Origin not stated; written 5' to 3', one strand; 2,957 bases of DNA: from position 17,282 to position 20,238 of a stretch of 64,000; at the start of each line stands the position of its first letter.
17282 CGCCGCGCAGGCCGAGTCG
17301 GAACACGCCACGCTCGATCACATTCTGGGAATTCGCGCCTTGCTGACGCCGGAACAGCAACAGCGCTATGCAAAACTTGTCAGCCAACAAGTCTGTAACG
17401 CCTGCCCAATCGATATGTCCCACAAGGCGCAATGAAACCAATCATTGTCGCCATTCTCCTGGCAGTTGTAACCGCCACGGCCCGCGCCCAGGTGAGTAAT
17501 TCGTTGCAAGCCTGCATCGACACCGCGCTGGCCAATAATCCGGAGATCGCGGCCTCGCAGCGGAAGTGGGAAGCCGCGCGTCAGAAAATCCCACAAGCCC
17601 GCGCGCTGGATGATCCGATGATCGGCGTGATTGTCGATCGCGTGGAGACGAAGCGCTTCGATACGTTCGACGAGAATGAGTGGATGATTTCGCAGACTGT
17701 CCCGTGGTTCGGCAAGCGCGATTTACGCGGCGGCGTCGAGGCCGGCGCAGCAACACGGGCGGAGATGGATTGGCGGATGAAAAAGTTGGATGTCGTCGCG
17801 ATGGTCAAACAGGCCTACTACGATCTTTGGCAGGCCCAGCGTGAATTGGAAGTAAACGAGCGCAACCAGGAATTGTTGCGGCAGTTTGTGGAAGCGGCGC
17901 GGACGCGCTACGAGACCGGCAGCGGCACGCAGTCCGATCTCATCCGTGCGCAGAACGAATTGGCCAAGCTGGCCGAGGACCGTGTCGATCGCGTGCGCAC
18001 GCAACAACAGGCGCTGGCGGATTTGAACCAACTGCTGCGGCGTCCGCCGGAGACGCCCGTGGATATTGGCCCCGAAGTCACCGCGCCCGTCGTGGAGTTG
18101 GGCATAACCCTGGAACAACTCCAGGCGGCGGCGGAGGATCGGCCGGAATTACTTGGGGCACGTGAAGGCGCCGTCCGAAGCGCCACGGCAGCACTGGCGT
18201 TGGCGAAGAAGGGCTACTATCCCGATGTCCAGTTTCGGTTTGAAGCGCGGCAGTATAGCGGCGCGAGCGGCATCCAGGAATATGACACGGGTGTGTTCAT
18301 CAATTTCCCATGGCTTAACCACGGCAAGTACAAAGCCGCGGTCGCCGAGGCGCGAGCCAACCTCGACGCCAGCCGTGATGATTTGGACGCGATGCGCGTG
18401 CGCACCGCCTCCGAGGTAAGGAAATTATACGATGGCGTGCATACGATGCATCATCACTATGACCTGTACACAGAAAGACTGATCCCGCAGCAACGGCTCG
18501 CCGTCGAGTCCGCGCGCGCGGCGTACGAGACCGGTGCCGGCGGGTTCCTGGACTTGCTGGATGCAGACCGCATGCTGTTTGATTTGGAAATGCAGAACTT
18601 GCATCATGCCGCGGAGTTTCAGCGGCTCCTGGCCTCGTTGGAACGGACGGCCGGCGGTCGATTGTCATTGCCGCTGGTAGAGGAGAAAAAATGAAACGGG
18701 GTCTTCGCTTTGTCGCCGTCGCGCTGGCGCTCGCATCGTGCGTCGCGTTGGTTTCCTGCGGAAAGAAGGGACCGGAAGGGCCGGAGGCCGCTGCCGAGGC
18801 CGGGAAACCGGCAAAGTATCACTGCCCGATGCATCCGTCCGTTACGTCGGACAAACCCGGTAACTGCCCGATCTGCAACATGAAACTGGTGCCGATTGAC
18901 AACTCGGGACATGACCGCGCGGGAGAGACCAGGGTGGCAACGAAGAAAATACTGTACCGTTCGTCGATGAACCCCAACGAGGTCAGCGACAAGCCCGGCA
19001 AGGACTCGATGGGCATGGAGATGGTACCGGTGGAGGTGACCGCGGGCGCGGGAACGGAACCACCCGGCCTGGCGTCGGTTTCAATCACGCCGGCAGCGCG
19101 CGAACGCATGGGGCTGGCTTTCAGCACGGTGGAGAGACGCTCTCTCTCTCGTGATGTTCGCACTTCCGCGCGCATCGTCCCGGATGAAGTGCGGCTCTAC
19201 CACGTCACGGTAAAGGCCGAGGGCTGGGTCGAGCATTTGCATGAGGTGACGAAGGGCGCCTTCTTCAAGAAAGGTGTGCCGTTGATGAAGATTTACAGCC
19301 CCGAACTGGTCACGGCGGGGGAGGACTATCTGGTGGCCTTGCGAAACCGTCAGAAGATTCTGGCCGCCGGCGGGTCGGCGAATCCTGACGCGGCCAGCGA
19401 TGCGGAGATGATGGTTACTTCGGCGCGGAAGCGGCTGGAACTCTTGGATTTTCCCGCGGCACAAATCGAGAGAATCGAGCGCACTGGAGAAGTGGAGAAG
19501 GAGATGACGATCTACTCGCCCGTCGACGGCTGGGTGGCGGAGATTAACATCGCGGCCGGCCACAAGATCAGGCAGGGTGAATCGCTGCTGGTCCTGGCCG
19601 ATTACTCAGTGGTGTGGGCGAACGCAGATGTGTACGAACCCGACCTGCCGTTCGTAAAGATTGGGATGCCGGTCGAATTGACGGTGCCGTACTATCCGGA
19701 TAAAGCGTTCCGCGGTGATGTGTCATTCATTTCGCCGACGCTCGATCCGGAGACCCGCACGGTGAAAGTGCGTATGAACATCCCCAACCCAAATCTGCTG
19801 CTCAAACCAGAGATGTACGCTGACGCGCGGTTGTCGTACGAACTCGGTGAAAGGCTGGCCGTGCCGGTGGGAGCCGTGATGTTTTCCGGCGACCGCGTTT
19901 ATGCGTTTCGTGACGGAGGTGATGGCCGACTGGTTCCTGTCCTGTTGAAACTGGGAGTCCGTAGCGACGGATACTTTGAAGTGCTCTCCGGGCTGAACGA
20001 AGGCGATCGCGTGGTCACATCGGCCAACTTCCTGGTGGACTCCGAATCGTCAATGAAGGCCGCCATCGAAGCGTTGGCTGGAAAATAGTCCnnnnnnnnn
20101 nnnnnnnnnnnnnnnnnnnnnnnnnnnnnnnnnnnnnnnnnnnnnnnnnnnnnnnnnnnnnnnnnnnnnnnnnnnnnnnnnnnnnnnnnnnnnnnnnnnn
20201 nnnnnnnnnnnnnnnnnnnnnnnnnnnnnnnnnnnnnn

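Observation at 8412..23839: Copper-efflux supercluster governed by an ECF sigma / anti-sigma / CpxP-like module instead of a CusRS two-component system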

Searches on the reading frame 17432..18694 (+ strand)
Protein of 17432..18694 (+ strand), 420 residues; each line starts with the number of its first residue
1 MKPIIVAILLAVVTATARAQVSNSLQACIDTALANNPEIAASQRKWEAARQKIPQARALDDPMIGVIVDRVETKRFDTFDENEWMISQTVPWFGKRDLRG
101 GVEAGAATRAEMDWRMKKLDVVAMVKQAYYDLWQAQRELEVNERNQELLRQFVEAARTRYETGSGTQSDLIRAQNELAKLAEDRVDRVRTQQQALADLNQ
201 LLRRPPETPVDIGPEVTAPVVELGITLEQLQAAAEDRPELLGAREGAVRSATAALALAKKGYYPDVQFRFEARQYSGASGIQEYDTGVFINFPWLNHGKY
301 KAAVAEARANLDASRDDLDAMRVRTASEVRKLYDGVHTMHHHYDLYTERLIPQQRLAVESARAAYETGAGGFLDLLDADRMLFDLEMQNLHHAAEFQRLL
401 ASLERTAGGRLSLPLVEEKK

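Call 4: search_protein_families(library=pfam, proteins=[window:17432-18694:+], max_evalue=0.01)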
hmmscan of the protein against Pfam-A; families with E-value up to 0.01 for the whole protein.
window:17432-18694:+ (420 aa): 1 family
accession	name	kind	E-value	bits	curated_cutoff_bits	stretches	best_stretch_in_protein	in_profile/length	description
PF02321.23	OEP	-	3.1e-48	164.5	22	2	25-202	1-186/187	Outer membrane efflux protein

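Call 11: search_protein_families(library=ncbifam, proteins=[window:17432-18694:+], max_evalue=0.01)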
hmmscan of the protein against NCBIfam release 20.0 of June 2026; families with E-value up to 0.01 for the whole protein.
window:17432-18694:+ (420 aa): 7 families
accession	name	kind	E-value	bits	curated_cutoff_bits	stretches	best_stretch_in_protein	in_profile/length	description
TIGR01844.1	type_I_sec_TolC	subfamily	3.2e-34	118.6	225.15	1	23-404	3-392/414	TolC family outer membrane protein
TIGR01845.1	outer_NodT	subfamily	8.3e-17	61.1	210.05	1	23-399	57-449/460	efflux transporter outer membrane subunit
NF045679.1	DiMtlExpIhpA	equivalog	1.1e-16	60.5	650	1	7-412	15-417/424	divalent metal ion exporter subunit IhpA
NF007002.0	PRK09465.1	equivalog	1.8e-14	53.2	495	1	2-393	6-408/460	outer membrane channel protein TolC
NF052390.1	efflux_OMP_AbuO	equivalog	1.4e-06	27.3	700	1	286-404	310-425/447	multidrug efflux outer membrane protein AbuO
NF007347.1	PRK09837.1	subfamily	0.00087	18.3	598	1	106-386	151-434/461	Cu(I)/Ag(I) efflux RND transporter outer membrane protein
NF047721.1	ToxDrgExpTdeA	equivalog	0.0022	17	550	1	111-378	151-420/455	toxin/drug exporter TdeA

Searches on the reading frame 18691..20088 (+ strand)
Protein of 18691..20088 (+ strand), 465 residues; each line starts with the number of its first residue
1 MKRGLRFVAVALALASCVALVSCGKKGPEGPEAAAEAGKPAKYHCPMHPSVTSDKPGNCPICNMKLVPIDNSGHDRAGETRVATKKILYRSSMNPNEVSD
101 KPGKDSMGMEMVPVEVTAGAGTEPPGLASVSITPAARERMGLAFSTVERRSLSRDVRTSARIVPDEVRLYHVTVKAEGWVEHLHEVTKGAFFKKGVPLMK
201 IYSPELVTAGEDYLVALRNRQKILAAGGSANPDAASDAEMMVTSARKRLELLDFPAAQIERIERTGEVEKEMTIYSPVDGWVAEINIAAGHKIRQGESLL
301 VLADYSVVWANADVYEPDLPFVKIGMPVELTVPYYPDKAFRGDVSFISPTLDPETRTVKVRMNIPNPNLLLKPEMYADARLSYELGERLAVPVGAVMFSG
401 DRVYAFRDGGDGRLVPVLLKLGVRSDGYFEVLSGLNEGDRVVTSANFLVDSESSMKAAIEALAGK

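Call 4: search_protein_families(library=pfam, proteins=[window:18691-20088:+], max_evalue=0.01)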
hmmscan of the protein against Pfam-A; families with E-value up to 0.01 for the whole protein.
window:18691-20088:+ (465 aa): 4 families
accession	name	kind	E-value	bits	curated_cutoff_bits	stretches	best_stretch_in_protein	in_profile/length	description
PF16576.10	HlyD_D23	-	5.1e-71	238.8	30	1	152-377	2-214/214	Barrel-sandwich domain of CusB or HlyD membrane-fusion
PF19335.5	HMBD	-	2.1e-18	66.4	23.6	2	42-68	1-27/28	Heavy metal binding domain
PF13437.12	HlyD_3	-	2.7e-18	67.1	22.2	1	273-373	1-105/106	HlyD family secretion protein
PF00364.28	Biotin_lipoyl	-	0.009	16.3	22.1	0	271-302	42-73/73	Biotin-requiring enzyme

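Call 11: search_protein_families(library=ncbifam, proteins=[window:18691-20088:+], max_evalue=0.01)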
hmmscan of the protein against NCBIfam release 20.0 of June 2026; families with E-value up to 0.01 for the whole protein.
window:18691-20088:+ (465 aa): 20 families
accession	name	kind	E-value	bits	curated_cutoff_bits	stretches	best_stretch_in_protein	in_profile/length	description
NF007303.0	PRK09783.1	subfamily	2.2e-51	174.6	390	1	75-462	35-405/414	copper/silver efflux system membrane fusion protein CusB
TIGR00999.1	8a0102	subfamily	2e-31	109.1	319.3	1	264-449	83-270/271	CzcB/NccB family metal efflux transporter periplasmic adaptor subunit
TIGR01730.1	RND_mfp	subfamily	8.3e-31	107.1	94.9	1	146-448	5-312/322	efflux RND transporter periplasmic adaptor subunit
NF045680.1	DiMtlExpIhpB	equivalog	1.5e-15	57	450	1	275-454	141-319/326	divalent metal ion exporter adaptor subunit IhpB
NF008606.0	PRK11578.1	equivalog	3.7e-14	52.6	342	1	257-445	165-364/371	macrolide transporter subunit MacA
TIGR00998.1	8a0101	subfamily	2.4e-12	46.5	390.8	1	261-349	194-283/334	EmrA/EmrK family multidrug efflux transporter periplasmic adaptor subunit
NF002939.0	PRK03598.1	equivalog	6.1e-07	28.9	393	1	270-357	203-290/332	secretion protein HlyD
NF011715.0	PRK15136.1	equivalog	1.1e-06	27.5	563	1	272-344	216-289/390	multidrug efflux MFS transporter periplasmic adaptor subunit EmrA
NF007785.0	PRK10476.1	equivalog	1.2e-06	27.7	376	1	237-353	177-290/347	multidrug transporter subunit MdtN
NF007850.1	PRK10559.1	equivalog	1.8e-06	27.3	400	1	272-352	148-227/303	p-hydroxybenzoic acid efflux pump subunit AaeA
TIGR02971.1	heterocyst_DevB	subfamily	6e-06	25.9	129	1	260-349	193-280/327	ABC exporter membrane fusion protein, DevB family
TIGR01843.1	type_I_hlyD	subfamily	1.7e-05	24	208.65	0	261-351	260-355/422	HlyD family type I secretion periplasmic adaptor subunit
NF000272.2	OqxA_adapt_sub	exception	2.1e-05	23.7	835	1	326-443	246-364/391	multidrug efflux RND transporter periplasmic adaptor subunit OqxA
NF007132.1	PRK09578.1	equivalog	3.6e-05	22.7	512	1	337-460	254-378/396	MexX/AxyX family multidrug efflux RND transporter periplasmic adaptor subunit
NF007362.0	PRK09859.1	equivalog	0.00045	19.5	738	1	322-382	234-294/385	multidrug transporter subunit MdtE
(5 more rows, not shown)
